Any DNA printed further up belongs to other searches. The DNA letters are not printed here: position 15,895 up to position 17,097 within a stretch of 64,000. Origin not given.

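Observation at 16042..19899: Giant TPR-like repeat protein ending in a nitrilase-superfamily (CN hydrolase) domain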

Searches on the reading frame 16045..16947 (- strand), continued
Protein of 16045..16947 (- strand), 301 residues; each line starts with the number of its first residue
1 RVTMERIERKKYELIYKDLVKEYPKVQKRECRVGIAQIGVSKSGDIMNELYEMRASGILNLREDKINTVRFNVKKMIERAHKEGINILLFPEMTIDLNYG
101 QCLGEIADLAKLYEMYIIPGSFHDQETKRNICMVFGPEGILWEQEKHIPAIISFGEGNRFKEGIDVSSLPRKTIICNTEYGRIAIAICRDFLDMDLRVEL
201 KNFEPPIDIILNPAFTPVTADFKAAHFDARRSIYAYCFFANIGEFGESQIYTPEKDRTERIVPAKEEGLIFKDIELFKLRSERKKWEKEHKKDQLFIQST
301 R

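Call 47: find_homologous_proteins(query=window:16045-16947:-, max_evalue=0.001)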
Query window:16045-16947:- (301 aa): 217 proteins with E <= 0.001 among 814 candidates; the best 120 are listed.
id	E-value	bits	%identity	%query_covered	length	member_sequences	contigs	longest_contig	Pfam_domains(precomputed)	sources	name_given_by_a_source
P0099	6.2e-182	622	92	100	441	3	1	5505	-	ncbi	ncbi:MAG: hypothetical protein ACFE8L_12550, partial [Candidatus Hodarchaeota archaeon]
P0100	3.6e-165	567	82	100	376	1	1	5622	PF00795.28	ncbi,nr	ncbi:MAG TPA: carbon-nitrogen hydrolase family protein [archaeon]|nr:carbon-nitrogen hydrolase famil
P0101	4.1e-164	563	84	100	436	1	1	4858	PF00795.28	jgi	jgi:predicted amidohydrolase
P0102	1.8e-161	554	81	100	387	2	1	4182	PF00795.28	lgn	-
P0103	3.4e-156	537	79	99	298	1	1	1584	PF00795.28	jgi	jgi:predicted amidohydrolase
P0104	2.3e-155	534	78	98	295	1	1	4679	PF00795.28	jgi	-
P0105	1.1e-152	526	76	100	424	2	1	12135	PF00795.28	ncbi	ncbi:MAG: carbon-nitrogen hydrolase family protein, partial [Promethearchaeota archaeon]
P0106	3.2e-151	521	74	100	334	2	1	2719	PF00795.28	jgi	jgi:predicted amidohydrolase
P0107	5.2e-151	520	75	100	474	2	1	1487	PF00795.28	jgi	-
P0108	8.9e-151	519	76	97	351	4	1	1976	PF00795.28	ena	-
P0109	2.3e-150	518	74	100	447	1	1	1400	PF00795.28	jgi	jgi:predicted amidohydrolase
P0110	1.2e-149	516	79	94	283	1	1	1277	PF00795.28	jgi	jgi:predicted amidohydrolase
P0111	1.8e-148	512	76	100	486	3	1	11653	PF00795.28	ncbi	ncbi:MAG: carbon-nitrogen hydrolase family protein, partial [Candidatus Hodarchaeota archaeon]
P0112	6.4e-148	510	72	100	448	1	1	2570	PF00795.28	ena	-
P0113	1.3e-147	509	73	100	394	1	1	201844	PF00795.28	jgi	jgi:predicted amidohydrolase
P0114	4.6e-147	507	75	97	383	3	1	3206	PF00795.28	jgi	-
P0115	6.1e-146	503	74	100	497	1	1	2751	PF00795.28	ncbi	ncbi:hypothetical protein LCGC14_1781310, partial [marine sediment metagenome]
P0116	9.2e-143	493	74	98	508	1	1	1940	PF00795.28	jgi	-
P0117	1.9e-142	492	70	100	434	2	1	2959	PF00795.28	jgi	jgi:predicted amidohydrolase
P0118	6.9e-141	487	70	100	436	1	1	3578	PF00795.28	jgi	jgi:predicted amidohydrolase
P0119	2.9e-140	485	70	100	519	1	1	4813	PF00795.28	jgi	jgi:predicted amidohydrolase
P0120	6.3e-140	484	69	97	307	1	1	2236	PF00795.28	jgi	-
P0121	1.7e-139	482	69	100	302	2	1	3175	PF00795.28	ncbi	ncbi:MAG: carbon-nitrogen hydrolase family protein, partial [Promethearchaeota archaeon]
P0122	2.7e-139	482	72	96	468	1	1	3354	PF00795.28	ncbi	ncbi:MAG: carbon-nitrogen hydrolase family protein, partial [Candidatus Hodarchaeota archaeon]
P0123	2.1e-138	479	70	94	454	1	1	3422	PF00795.28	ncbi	ncbi:MAG: carbon-nitrogen hydrolase family protein, partial [Candidatus Thorarchaeota archaeon]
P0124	3.7e-138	478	69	99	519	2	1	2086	PF00795.28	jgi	jgi:predicted amidohydrolase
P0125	6.1e-138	477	71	98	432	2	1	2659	PF00795.28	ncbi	ncbi:MAG: nitrilase-related carbon-nitrogen hydrolase, partial [Candidatus Thorarchaeota archaeon]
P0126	1.4e-137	476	68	100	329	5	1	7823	PF00795.28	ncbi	ncbi:MAG: carbon-nitrogen hydrolase family protein, partial [Candidatus Thorarchaeota archaeon]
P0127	4.3e-137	474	69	100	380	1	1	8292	PF00795.28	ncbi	ncbi:MAG: carbon-nitrogen hydrolase family protein, partial [Promethearchaeota archaeon]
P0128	1.1e-136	473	67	100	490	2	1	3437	PF00795.28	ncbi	ncbi:MAG: carbon-nitrogen hydrolase family protein, partial [Promethearchaeota archaeon]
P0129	3.3e-136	472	70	96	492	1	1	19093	PF00795.28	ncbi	ncbi:MAG: carbon-nitrogen hydrolase family protein, partial [Promethearchaeota archaeon]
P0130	4.6e-136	471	69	99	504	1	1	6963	PF00795.28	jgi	jgi:predicted amidohydrolase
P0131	7.8e-136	470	69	97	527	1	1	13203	PF00795.28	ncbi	ncbi:MAG: carbon-nitrogen hydrolase family protein, partial [Promethearchaeota archaeon]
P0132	1.0e-135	470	69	99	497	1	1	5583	PF00795.28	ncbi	ncbi:MAG: carbon-nitrogen hydrolase family protein, partial [Candidatus Hodarchaeota archaeon]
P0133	2.4e-135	469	69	96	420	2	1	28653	PF00795.28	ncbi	ncbi:MAG: nitrilase-related carbon-nitrogen hydrolase, partial [Candidatus Hermodarchaeota archaeon]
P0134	2.7e-135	469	70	98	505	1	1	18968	PF00795.28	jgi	-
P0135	3.1e-135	468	68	99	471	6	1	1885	PF00795.28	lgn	-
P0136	4.1e-135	468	66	97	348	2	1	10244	PF00795.28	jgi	jgi:predicted amidohydrolase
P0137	7.3e-135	467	69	97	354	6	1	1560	PF00795.28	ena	-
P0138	1.6e-133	463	70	97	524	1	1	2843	PF00795.28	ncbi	ncbi:MAG: nitrilase-related carbon-nitrogen hydrolase, partial [Candidatus Thorarchaeota archaeon]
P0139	3.9e-131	455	67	97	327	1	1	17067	PF00795.28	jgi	jgi:predicted amidohydrolase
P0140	9.8e-131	454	66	100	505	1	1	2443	PF00795.28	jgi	jgi:predicted amidohydrolase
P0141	1.5e-130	453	66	99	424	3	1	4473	PF00795.28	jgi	jgi:predicted amidohydrolase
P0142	1.4e-129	450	78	85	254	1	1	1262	PF00795.28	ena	-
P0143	3.9e-129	448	68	97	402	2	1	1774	PF00795.28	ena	-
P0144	1.0e-128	447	67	99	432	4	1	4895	PF00795.28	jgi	jgi:predicted amidohydrolase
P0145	5.0e-128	445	67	97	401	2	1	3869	PF00795.28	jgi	jgi:predicted amidohydrolase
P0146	6.1e-128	444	65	97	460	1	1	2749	PF00795.28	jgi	jgi:predicted amidohydrolase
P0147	1.5e-127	443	65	97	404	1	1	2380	PF00795.28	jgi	jgi:predicted amidohydrolase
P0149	1.4e-126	440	68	94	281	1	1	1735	PF00795.28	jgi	jgi:predicted amidohydrolase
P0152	1.2e-125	437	73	87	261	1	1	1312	PF00795.28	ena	-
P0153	1.6e-125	436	65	97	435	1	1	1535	PF00795.28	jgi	jgi:predicted amidohydrolase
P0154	1.8e-125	436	63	97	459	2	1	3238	PF00795.28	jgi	jgi:predicted amidohydrolase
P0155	2.9e-125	436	65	97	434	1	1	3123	PF00795.28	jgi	jgi:predicted amidohydrolase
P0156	7.4e-125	434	61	99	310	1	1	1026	PF00795.28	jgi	jgi:predicted amidohydrolase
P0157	7.4e-124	431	65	97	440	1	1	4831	PF00795.28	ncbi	ncbi:MAG: carbon-nitrogen hydrolase family protein, partial [Candidatus Hodarchaeota archaeon]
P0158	8.4e-124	431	64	97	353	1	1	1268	PF00795.28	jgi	jgi:predicted amidohydrolase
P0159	1.1e-123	430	63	99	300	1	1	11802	PF00795.28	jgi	jgi:predicted amidohydrolase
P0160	2.2e-123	429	63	97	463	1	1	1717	PF00795.28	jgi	jgi:predicted amidohydrolase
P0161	2.6e-123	429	65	97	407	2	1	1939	PF00795.28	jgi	jgi:predicted amidohydrolase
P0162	4.6e-123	428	65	97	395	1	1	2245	PF00795.28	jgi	-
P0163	9.0e-123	427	69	90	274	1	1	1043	PF00795.28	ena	-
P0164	3.1e-122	426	76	81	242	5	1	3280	PF00795.28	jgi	jgi:predicted amidohydrolase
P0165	6.8e-122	425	73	85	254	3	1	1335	PF00795.28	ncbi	-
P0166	8.3e-122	424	63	97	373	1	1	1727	PF00795.28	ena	-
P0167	3.2e-121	422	62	99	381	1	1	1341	PF00795.28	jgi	jgi:predicted amidohydrolase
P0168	3.7e-121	422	65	97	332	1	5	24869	PF00795.28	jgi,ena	-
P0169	1.8e-120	420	72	85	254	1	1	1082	PF00795.28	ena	-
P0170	1.9e-120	420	61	99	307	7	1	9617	PF00795.28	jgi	jgi:predicted amidohydrolase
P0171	6.7e-120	418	60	99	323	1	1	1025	PF00795.28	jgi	jgi:predicted amidohydrolase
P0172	1.8e-119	417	74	80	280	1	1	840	PF00795.28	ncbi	ncbi:unnamed protein product, partial [marine sediment metagenome]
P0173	2.3e-119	416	63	97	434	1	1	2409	PF00795.28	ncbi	ncbi:MAG: nitrilase-related carbon-nitrogen hydrolase, partial [Candidatus Thorarchaeota archaeon]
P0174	4.3e-119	415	62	97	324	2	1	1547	PF00795.28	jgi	-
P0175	5.0e-119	415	61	100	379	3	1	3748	PF00795.28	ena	-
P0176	1.6e-118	414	59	100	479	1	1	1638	PF00795.28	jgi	jgi:predicted amidohydrolase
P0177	1.1e-117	411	76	77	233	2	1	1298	PF00795.28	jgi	jgi:predicted amidohydrolase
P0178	2.3e-117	410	61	100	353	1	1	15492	PF00795.28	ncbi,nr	ncbi:hypothetical protein CEE45_15830 [Candidatus Heimdallarchaeota archaeon B3_Heim]|nr:MAG: hypoth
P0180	1.8e-116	407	61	99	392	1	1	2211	PF00795.28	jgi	jgi:predicted amidohydrolase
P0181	6.1e-116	405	61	97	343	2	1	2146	PF00795.28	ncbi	ncbi:MAG: carbon-nitrogen hydrolase family protein, partial [Candidatus Hodarchaeales archaeon]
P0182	6.8e-116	405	61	98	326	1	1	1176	PF00795.28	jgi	jgi:predicted amidohydrolase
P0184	2.9e-115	403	60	97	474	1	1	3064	PF00795.28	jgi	jgi:predicted amidohydrolase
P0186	4.1e-114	399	59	99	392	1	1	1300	PF00795.28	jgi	jgi:predicted amidohydrolase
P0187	8.5e-113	395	75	75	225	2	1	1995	PF00795.28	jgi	-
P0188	1.6e-112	394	70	81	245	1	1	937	PF00795.28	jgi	-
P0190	3.3e-112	393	61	97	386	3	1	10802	PF00795.28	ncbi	ncbi:MAG: nitrilase-related carbon-nitrogen hydrolase, partial [Candidatus Thorarchaeota archaeon]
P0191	4.6e-112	392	65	89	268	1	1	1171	PF00795.28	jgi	jgi:predicted amidohydrolase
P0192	9.3e-112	391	64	89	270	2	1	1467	PF00795.28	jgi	jgi:predicted amidohydrolase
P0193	1.4e-111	391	66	87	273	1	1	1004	PF00795.28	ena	-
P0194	1.4e-111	391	60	97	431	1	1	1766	PF00795.28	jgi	jgi:predicted amidohydrolase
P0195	2.8e-111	390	67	84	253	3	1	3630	PF00795.28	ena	-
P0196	1.0e-110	388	73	75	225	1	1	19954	PF00795.28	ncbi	-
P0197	1.0e-110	388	60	97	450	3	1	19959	PF00795.28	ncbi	ncbi:MAG: carbon-nitrogen hydrolase family protein, partial [Candidatus Thorarchaeota archaeon]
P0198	3.6e-110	386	75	75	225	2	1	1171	PF00795.28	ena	-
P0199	5.0e-110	386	56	100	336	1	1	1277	PF00795.28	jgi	jgi:predicted amidohydrolase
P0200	2.4e-109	383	60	98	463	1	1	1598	PF00795.28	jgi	-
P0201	6.7e-109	382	69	82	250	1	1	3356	PF00795.28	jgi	-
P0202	7.5e-109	382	75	74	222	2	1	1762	PF00795.28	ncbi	ncbi:hypothetical protein LCGC14_2278180, partial [marine sediment metagenome]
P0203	1.2e-108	381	72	77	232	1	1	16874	PF00795.28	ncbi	ncbi:MAG: carbon-nitrogen hydrolase family protein [Candidatus Heimdallarchaeota archaeon]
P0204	1.6e-108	381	59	97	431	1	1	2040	PF00795.28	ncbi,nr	ncbi:MAG: hypothetical protein Q6361_00905, partial [Candidatus Hermodarchaeota archaeon]|nr:hypothe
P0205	2.1e-108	380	80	69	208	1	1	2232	PF00795.28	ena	-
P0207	4.9e-108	379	73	75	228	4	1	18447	PF00795.28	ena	-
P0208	4.7e-106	373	77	68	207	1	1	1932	PF00795.28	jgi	-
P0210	2.6e-104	367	69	77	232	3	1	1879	PF00795.28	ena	-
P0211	1.1e-103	365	69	75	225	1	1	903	PF00795.28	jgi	jgi:predicted amidohydrolase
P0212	8.2e-103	362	72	71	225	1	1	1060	PF00795.28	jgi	-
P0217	8.4e-101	355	78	66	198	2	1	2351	PF00795.28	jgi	-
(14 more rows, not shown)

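Call 51: search_solved_structures(query=A3, max_evalue=1, show_alignments=0)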
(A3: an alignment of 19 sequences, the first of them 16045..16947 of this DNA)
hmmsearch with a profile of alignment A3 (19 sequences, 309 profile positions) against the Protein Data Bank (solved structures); distinct sequences matched with E-value up to 1: 30.
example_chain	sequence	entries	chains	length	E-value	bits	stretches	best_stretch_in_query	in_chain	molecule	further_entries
2w1v_A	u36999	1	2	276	0.00015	24.2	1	110-199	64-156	NITRILASE HOMOLOG 2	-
7elf_A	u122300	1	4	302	0.001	21.5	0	139-270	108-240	KLLA0E15247p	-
8pt4_A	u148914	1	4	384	0.0026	20.2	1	73-198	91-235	Beta-ureidopropionase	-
6ftq_A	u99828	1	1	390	0.0027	20.1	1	73-198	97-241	Beta-ureidopropionase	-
2vhh_A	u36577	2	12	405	0.0075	18.7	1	111-196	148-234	CG3027-PA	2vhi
9yfd_A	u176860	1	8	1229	0.017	17.5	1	194-300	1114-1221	Defense-associated reverse transcriptase 1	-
5h8i_A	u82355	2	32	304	0.04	16.3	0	251-299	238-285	N-carbamoylputrescine amidohydrolase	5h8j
1j31_A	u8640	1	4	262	0.043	16.2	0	75-155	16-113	Hypothetical protein PH0642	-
3ivz_A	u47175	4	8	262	0.088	15.2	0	79-151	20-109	Nitrilase | Beta ureidopropionase (Beta-alanine synthase)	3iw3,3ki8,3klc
1f89_A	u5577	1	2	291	0.095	15.1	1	114-227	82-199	32.5 KDA PROTEIN YLR351C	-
7ovg_A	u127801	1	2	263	0.1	15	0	75-151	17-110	CN hydrolase domain-containing protein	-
6ypa_A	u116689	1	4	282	0.11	14.8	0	75-151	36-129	CN hydrolase domain-containing protein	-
9wpn_A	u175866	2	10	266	0.19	14.1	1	96-167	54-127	Carbon-nitrogen hydrolase family protein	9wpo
3ilv_A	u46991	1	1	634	0.26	13.6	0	80-104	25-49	Glutamine-dependent NAD(+) synthetase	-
6lei_A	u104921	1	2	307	0.36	13.2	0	71-106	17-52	N-carbamoyl-D-amino-acid hydrolase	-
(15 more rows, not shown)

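Call 88: find_related_loci(query=A3, collection=viral_contigs, flank=8000)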
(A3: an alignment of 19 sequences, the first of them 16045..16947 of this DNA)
Query A3 (301 aa) in viral_contigs; peptide patterns used: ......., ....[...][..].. (x = any residue, [..] = any of these).
63 stretches matched a pattern, but none encodes a relative of the query by tblastn (E <= 1e-3).

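Call 91: fold_search(model_id=the predicted structure, library=viral)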
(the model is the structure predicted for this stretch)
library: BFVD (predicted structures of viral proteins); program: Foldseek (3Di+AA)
matches with E <= 10: 455; with E <= 0.001: 1
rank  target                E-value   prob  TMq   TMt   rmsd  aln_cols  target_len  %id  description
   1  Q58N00                1.4e-07  1.00  0.55  0.54   6.0       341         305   14  CN hydrolase domain-containing protein [Prochlorococcus phage P-SSM2]
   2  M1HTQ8                3.6e-03  0.99  0.23  0.36   7.7       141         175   14  (no name in the UniProt tables at hand)
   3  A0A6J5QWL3            4.6e-02  0.33  0.31  0.29   9.9       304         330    8  SbcD DNA repair exonuclease [uncultured Caudovirales phage]
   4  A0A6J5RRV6            7.0e-02  0.12  0.20  0.26  14.2       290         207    9  Uncharacterized protein [uncultured Caudovirales phage]
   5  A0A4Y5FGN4            1.1e-01  0.15  0.26  0.21  13.3       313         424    8  DNA polymerase [Lactobacillus phage 3-521]
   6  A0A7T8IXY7            1.2e-01  0.05  0.15  0.11  21.2       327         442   11  (no name in the UniProt tables at hand)
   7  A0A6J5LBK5            1.8e-01  0.08  0.12  0.18  11.8       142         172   10  AHP1 Peroxiredoxin [uncultured Caudovirales phage]
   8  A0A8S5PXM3            2.1e-01  0.12  0.10  0.19  10.5       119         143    9  Uncharacterized protein [Myoviridae sp. ctgsk7]
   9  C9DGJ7                2.5e-01  0.20  0.24  0.21   9.2       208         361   10  Gp47 recombination endonuclease subunit [Delftia phage PhiW-14]
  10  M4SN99                2.9e-01  0.23  0.31  0.28   8.3       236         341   10  Metallophosphatase [Cellulophaga phage phiST]
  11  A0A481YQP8            3.0e-01  0.13  0.30  0.27  12.8       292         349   10  DNA repair exonuclease [Pithovirus LCDPAC01]
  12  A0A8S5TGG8            3.4e-01  0.08  0.16  0.15  11.9       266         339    9  Uncharacterized protein [Myoviridae sp. ctIty1]
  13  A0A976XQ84            3.4e-01  0.05  0.09  0.15  16.3       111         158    8  (no name in the UniProt tables at hand)
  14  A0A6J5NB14            3.6e-01  0.08  0.12  0.07  10.0       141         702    8  AAA domain containing protein [uncultured Caudovirales phage]
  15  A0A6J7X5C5            3.6e-01  0.04  0.12  0.09   9.8       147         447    9  AAA domain containing protein [uncultured Caudovirales phage]
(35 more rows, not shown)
